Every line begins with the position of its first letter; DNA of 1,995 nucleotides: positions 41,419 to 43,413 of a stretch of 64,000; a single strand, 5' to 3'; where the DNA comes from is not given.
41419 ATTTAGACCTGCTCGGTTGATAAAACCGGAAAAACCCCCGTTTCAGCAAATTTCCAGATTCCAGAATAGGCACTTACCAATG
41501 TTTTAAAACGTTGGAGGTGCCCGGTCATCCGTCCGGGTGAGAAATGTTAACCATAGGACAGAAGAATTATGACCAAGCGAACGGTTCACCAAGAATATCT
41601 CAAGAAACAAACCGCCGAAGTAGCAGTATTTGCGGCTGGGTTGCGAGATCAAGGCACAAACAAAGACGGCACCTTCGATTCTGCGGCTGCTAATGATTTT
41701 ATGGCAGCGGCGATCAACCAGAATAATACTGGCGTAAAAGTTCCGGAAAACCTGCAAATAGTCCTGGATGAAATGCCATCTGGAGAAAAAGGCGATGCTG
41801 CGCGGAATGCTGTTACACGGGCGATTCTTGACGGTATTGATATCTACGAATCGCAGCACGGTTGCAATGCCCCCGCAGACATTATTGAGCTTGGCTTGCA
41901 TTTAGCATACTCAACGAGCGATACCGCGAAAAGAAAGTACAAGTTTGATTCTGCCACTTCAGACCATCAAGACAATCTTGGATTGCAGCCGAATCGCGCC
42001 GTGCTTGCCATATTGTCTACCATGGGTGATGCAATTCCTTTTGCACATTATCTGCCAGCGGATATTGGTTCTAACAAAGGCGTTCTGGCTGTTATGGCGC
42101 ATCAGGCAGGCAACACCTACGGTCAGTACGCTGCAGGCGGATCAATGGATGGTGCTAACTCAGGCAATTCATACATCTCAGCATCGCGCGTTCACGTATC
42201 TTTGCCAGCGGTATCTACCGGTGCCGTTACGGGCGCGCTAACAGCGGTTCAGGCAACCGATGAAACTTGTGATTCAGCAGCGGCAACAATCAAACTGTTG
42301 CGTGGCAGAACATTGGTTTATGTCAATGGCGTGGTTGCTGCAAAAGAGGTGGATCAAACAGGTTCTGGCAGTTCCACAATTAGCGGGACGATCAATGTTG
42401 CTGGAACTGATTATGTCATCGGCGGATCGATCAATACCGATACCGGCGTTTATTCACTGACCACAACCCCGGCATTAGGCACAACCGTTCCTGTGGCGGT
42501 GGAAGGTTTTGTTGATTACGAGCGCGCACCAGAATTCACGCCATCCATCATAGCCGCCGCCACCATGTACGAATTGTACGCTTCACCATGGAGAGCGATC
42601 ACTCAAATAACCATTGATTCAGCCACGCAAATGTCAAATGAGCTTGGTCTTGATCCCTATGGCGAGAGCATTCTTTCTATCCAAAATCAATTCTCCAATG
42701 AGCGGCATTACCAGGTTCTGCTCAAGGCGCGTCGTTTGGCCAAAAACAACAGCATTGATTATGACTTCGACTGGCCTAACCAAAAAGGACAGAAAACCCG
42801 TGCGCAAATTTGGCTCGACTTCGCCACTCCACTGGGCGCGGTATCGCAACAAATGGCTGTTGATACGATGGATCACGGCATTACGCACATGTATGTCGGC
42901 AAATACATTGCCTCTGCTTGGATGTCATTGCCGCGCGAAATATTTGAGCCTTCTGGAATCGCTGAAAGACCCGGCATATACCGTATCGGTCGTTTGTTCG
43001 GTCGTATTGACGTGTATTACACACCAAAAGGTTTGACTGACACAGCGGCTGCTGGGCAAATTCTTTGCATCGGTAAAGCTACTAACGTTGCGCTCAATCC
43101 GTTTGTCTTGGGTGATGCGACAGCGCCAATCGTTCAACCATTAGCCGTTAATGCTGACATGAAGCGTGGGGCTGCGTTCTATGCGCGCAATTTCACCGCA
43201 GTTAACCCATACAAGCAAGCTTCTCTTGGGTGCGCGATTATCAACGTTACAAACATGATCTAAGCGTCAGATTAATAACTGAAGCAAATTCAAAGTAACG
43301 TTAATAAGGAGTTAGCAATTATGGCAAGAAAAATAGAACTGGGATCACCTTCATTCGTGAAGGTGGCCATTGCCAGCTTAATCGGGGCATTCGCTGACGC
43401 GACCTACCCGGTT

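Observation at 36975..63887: Phage-specific late promoter CG(G/T)AAAA-N28-YANNNT at eight operon starts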

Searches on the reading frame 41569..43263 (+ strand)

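Call 7: search_protein_families(library=phrogs, proteins=[window:41569-43263:+])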
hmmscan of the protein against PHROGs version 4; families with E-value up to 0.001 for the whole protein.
window:41569-43263:+ (564 aa): 1 family
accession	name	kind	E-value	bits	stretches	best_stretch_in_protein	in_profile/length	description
phrog_1014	-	unknown function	5.8e-124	415.7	1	12-563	9-560/567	-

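Call 8: search_protein_families(library=pfam, proteins=[window:41569-43263:+])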
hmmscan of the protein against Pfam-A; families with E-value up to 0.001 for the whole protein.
window:41569-43263:+ (564 aa): 0 families
